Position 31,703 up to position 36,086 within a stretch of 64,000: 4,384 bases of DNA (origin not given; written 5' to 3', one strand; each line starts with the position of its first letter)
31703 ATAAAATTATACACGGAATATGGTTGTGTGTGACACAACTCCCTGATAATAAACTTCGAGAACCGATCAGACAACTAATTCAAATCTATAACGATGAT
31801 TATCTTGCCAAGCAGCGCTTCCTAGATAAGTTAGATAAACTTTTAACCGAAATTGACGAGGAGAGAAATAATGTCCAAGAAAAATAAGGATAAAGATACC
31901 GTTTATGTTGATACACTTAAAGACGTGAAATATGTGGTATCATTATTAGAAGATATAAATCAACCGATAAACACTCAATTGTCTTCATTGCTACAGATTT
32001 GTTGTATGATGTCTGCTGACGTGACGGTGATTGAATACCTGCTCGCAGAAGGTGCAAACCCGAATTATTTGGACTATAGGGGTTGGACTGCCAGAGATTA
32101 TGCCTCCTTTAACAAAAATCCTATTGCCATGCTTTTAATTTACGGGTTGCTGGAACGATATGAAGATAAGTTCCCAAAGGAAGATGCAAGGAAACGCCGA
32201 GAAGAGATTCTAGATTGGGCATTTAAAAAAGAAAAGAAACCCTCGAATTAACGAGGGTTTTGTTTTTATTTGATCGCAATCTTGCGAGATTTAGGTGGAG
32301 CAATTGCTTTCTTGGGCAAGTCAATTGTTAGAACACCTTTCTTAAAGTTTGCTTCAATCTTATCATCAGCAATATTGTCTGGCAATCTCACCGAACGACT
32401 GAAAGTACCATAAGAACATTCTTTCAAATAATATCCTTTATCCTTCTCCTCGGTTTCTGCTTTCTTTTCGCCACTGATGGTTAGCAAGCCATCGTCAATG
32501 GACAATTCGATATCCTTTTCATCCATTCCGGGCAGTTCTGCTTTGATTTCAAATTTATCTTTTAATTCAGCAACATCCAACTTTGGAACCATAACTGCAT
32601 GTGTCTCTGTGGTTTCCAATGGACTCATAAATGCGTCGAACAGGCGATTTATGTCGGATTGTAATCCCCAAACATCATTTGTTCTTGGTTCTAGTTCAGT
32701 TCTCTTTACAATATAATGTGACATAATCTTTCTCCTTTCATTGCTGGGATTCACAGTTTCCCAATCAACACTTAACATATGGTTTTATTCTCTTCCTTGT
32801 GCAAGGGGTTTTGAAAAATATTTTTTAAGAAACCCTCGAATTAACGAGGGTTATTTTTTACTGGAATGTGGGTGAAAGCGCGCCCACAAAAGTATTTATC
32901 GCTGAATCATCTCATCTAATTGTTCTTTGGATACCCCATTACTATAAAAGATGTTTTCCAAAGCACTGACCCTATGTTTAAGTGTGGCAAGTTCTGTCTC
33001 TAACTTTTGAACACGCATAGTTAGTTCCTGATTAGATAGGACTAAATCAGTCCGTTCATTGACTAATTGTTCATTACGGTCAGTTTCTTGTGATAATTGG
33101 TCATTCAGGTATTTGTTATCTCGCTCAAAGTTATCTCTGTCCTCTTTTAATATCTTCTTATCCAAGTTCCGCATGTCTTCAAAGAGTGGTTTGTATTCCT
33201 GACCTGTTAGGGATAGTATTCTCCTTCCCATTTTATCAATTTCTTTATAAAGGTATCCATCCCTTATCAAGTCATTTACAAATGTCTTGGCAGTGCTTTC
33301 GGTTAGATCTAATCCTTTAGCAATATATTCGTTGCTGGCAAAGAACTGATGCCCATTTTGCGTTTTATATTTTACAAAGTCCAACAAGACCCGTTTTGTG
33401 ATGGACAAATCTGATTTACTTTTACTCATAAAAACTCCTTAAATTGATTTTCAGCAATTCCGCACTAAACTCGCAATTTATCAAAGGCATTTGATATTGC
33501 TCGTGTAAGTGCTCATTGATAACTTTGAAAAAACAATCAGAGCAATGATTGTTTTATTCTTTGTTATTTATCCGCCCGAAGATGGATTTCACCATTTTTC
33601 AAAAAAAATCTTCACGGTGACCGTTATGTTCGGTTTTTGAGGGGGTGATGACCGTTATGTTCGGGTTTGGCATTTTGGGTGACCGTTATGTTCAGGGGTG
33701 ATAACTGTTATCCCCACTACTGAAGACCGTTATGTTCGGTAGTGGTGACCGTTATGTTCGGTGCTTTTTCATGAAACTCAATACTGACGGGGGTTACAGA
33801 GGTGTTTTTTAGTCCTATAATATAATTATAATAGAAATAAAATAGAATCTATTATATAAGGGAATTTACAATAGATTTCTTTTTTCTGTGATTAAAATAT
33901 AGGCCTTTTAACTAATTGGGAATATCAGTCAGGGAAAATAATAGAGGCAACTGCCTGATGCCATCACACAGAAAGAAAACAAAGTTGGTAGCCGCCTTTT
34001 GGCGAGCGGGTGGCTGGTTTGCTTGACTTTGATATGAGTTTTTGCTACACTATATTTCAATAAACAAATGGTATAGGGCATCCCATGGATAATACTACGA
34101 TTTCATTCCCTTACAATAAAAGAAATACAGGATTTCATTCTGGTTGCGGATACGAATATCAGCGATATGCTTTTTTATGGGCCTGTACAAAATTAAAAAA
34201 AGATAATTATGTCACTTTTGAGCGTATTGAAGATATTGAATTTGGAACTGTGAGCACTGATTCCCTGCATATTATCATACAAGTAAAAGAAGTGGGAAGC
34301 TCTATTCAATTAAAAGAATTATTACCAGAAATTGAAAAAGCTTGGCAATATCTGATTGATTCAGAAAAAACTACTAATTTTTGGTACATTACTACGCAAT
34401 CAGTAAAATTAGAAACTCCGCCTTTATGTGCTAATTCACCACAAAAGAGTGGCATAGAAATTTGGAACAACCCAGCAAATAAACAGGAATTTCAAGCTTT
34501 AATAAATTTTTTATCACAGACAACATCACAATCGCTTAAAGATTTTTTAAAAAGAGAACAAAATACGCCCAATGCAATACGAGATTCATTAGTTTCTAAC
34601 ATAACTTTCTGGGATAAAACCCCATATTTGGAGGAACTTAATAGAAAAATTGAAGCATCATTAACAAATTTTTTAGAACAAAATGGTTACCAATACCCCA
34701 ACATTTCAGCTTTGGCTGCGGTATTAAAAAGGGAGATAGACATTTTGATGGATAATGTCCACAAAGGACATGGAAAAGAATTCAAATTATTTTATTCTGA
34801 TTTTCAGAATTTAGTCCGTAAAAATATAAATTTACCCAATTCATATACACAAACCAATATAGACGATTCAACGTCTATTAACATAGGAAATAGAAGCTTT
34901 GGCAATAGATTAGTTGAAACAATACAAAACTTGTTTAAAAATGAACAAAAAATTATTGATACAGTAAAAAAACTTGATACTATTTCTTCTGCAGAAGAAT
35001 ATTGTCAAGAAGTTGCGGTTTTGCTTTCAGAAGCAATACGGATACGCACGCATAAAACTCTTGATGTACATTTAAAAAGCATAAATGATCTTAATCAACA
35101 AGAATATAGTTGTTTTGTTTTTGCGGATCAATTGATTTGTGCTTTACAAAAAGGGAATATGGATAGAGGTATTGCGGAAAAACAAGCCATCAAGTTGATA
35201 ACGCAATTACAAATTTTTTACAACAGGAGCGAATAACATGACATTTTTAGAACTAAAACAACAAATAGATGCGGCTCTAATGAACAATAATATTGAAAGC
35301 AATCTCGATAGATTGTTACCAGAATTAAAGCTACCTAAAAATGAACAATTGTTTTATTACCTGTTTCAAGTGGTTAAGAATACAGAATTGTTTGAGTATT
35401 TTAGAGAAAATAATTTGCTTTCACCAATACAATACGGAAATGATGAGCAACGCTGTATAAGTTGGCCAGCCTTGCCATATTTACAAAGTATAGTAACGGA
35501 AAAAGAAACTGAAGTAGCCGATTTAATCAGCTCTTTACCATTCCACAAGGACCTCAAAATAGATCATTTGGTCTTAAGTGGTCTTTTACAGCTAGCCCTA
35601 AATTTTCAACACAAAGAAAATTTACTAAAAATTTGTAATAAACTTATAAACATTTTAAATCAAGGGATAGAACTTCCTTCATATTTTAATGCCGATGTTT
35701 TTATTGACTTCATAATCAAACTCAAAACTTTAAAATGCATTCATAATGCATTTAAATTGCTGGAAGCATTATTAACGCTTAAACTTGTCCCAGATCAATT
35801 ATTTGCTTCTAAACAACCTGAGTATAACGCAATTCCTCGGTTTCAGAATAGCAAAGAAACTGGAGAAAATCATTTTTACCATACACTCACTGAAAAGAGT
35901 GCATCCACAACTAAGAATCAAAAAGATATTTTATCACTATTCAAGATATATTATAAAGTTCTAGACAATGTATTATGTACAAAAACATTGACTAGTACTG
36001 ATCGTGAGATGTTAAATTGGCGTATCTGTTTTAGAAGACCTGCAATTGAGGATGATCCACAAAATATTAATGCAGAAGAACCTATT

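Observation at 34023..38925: Three-gene operon (Cap4/DUF4297-like nuclease + 968-aa motif-less helical protein + HNH-like protein): candidate undescribed defence-type system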

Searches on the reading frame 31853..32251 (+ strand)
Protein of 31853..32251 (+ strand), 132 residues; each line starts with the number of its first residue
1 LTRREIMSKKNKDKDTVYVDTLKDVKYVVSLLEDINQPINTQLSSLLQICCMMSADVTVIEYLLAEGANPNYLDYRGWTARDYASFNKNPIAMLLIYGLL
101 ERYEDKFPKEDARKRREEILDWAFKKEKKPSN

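Call 96: search_protein_families(library=pfam, proteins=[window:31853-32251:+], max_evalue=0.01)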
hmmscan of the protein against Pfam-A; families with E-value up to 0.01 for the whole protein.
window:31853-32251:+ (132 aa): 3 families
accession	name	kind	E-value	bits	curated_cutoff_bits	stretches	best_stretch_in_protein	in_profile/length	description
PF13637.12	Ank_4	-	3.6e-06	27.6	22.7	1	50-90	3-43/50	Ankyrin repeats (many copies)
PF12796.13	Ank_2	-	0.00023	22.1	27.3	1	30-96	15-80/90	Ankyrin repeats (3 copies)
PF00023.36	Ank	-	0.00037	21.1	21.1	0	46-74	5-32/33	Ankyrin repeat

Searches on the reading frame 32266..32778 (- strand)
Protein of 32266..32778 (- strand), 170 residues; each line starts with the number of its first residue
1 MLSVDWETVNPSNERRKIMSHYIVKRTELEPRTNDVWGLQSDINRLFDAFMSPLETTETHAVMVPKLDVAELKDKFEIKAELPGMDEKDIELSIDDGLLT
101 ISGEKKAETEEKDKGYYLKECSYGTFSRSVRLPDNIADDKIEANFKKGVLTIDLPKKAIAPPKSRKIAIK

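Call 96: search_protein_families(library=pfam, proteins=[window:32266-32778:-], max_evalue=0.01)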
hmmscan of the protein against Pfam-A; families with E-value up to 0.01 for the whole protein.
window:32266-32778:- (170 aa): 3 families
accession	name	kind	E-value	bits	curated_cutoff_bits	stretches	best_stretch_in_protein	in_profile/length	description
PF00011.27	HSP20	-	1.9e-25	89.3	20.8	1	69-170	2-102/102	Hsp20/alpha crystallin family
PF17886.7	ArsA_HSP20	-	1.3e-08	34.7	22.5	1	74-153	2-62/63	HSP20-like domain found in ArsA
PF18046.7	FKBP26_C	-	0.0014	19.3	27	0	135-158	15-38/72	FKBP26_C-terminal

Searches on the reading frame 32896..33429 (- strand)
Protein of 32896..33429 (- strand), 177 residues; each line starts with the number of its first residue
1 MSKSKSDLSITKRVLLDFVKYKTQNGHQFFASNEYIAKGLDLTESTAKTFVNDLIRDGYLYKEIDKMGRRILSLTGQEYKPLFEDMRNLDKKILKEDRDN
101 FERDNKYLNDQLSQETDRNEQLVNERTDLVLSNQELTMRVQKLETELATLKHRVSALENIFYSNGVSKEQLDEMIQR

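Call 96: search_protein_families(library=pfam, proteins=[window:32896-33429:-], max_evalue=0.01)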
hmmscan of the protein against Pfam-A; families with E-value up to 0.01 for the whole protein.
window:32896-33429:- (177 aa): 4 families
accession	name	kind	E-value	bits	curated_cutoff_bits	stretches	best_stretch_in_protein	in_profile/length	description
PF13730.12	HTH_36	-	8.9e-07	29.1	25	1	11-60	7-55/55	Helix-turn-helix domain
PF24922.1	ACBP4_C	-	0.0034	18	31.2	1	99-159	6-66/105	Acyl-CoA-binding domain-containing protein 4-6, C-terminal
PF13412.12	HTH_24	-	0.0067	16.4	21.9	0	32-60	19-47/48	Winged helix-turn-helix DNA-binding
PF01399.33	PCI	-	0.0076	16.9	22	0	34-70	43-79/84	PCI domain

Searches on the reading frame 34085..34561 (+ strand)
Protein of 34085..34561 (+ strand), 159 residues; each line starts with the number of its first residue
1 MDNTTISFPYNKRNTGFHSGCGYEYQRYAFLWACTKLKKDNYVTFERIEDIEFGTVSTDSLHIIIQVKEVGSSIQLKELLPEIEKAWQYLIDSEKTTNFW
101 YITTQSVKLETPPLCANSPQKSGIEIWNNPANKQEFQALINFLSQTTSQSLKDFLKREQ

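Call 53: search_solved_structures(query=A6, max_evalue=10, show_alignments=2)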
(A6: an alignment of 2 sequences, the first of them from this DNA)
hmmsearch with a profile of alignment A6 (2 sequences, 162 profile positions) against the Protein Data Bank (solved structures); distinct sequences matched with E-value up to 10: 1.
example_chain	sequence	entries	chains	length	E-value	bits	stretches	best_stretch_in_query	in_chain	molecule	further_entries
3ul5_A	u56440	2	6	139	1.5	11.7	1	30-89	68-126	Canecystatin-1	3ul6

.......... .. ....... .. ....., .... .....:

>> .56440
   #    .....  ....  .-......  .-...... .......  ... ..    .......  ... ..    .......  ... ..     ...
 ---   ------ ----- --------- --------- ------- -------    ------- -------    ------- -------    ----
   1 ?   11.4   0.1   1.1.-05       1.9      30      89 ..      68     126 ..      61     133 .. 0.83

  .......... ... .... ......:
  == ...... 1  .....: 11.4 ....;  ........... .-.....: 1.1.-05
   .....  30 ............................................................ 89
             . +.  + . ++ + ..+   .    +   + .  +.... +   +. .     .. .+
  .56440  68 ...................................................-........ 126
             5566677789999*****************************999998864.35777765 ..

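Call 54: search_protein_families(library=padloc, proteins=[window:34085-34561:+], max_evalue=10)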
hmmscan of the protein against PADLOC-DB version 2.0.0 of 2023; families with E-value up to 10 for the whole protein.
seq(159 aa): 2 families
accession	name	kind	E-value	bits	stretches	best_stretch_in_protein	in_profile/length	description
PDLC03848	LmuA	-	1.2e-09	37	1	22-154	15-144/373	-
PDLC00244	LmuA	-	0.014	12.9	1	11-62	6-63/366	DUF4297 domain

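Call 66: search_protein_families(library=pfam, proteins=[window:34085-34561:+], max_evalue=10)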
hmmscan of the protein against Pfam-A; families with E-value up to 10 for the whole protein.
seq(159 aa): 1 family
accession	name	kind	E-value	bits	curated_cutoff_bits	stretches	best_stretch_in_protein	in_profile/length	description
PF14130.12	Cap4_nuclease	-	0.0021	18.7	26.2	1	16-109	3-107/200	Cap4, dsDNA endonuclease domain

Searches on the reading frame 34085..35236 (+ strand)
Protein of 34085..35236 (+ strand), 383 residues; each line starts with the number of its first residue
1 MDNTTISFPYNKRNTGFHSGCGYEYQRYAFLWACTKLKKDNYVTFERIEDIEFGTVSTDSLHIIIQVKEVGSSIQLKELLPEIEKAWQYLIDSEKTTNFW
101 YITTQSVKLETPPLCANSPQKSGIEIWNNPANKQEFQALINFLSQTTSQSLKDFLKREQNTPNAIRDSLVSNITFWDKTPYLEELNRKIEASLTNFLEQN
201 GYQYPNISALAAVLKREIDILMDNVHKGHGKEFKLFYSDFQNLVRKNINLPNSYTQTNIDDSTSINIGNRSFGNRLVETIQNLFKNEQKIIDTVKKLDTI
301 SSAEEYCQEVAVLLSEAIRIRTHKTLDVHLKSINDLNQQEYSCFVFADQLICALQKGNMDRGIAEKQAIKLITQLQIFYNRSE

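Call 3: search_protein_families(library=pfam, proteins=[window:34085-35236:+], max_evalue=1)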
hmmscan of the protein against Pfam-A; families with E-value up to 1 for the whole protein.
window:34085-35236:+ (383 aa): 0 families

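Call 4: search_protein_families(library=padloc, proteins=[window:34085-35236:+], max_evalue=1)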
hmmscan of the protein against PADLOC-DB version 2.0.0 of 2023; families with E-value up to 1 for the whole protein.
window:34085-35236:+ (383 aa): 0 families

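Call 5: search_protein_families(library=ncbifam, proteins=[window:34085-35236:+], max_evalue=1)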
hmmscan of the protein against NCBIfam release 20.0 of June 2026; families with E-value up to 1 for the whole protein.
window:34085-35236:+ (383 aa): 0 families

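Call 7: search_solved_structures(query=window:34085-35236:+, max_evalue=10)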
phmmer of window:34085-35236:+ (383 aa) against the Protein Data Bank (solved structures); distinct sequences matched with E-value up to 10: 1.
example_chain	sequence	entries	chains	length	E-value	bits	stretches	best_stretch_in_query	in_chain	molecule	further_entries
3hrd_C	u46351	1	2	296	1.7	10.8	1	78-218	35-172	Nicotinate dehydrogenase FAD-subunit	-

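Call 9: search_protein_families(library=phrogs, proteins=[window:34085-35236:+], max_evalue=1)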
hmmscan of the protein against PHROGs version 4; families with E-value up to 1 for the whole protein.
window:34085-35236:+ (383 aa): 2 families
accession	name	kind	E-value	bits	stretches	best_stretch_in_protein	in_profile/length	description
phrog_19821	-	unknown function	0.27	12.4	1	132-201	5-73/76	-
phrog_21406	-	unknown function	0.72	8.2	1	61-168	270-374/1668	-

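Call 24: find_homologous_proteins(query=window:34085-35236:+, max_evalue=0.001)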
Query window:34085-35236:+ (383 aa): 2 proteins with E <= 0.001 among 3719 candidates.
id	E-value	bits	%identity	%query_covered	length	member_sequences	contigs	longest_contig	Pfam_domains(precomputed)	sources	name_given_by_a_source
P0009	5.4e-242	820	96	99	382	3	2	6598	-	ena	-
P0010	3.1e-88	314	65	59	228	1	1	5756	-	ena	-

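Call 28: find_encoding_contigs(protein=P0009, flank=8000, max_places=3)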
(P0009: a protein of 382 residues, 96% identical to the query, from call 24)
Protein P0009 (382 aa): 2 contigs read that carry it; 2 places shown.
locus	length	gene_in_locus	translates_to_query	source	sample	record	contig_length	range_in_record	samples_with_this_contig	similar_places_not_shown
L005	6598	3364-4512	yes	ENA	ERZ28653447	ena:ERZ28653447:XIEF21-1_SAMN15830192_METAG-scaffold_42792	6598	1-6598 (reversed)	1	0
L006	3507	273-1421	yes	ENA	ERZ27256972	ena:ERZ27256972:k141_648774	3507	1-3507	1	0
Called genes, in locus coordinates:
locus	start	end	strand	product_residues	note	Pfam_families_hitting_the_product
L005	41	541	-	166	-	-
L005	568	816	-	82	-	-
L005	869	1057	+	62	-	-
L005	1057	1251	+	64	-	-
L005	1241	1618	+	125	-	PF12796:Ank_2 (weak), PF13637:Ank_4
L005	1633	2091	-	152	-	PF00011:HSP20, PF17886:ArsA_HSP20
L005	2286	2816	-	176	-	PF13730:HTH_36 (weak), PF07558:Shugoshin_N (faint)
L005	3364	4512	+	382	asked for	-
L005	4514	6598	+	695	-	?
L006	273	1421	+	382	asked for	-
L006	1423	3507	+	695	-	?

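Call 65: predict_structure(alignment_id=A5)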
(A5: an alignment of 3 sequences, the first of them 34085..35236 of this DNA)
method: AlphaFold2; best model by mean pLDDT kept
length: 383 residues; sequences in the alignment: 3
mean_pLDDT: 47.1   pTM: 0.36
mean pLDDT of the five models: 47.1, 46.3, 45.1, 43.9, 40.9
residues with pLDDT >= 90: 0; 70-90: 74; 50-70: 49; < 50: 260
segments of 3 or more residues with pLDDT < 50: 1-26, 35-80, 90-186, 188-194, 199-273, 381-383
pLDDT, mean of each block of 10 residues (from residue 1): 34 33 46 46 36 35 37 42 53 35 24 24 28 34 36 37 32 30 45 47 38 47 44 37 36 24 22 53 67 73 85 84 76 64 81 84 76 66 41
secondary structure, 60 per line:
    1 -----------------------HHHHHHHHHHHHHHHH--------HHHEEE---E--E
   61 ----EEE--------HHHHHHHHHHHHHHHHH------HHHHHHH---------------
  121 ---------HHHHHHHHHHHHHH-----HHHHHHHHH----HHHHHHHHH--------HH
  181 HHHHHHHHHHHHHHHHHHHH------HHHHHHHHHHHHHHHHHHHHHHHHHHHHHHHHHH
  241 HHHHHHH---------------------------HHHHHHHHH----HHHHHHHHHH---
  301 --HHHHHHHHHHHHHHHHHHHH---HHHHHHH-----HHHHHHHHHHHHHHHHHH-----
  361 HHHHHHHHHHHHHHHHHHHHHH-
elements in order: H24-39 E51-53 E65-67 H76-92 H99-105 H130-143 H149-157 H162-170 H179-200 H207-247 H275-283 H288-297 H303-322 H326-332 H338-355 H361-382

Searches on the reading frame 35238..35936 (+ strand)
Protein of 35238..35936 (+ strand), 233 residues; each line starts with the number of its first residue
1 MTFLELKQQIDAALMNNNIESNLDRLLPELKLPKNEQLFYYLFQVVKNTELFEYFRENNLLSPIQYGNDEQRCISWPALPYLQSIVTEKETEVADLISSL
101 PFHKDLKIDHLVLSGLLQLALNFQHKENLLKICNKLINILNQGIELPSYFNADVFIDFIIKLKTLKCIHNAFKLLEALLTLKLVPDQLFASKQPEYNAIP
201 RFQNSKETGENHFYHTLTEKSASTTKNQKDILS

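Call 66: search_protein_families(library=pfam, proteins=[window:35238-35936:+], max_evalue=10)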
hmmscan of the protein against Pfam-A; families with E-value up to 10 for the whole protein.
window:35238-35936:+ (233 aa): 1 family
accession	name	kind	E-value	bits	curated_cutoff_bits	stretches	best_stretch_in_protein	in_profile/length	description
PF08858.15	IDEAL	-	0.38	11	22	1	5-18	13-26/37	IDEAL domain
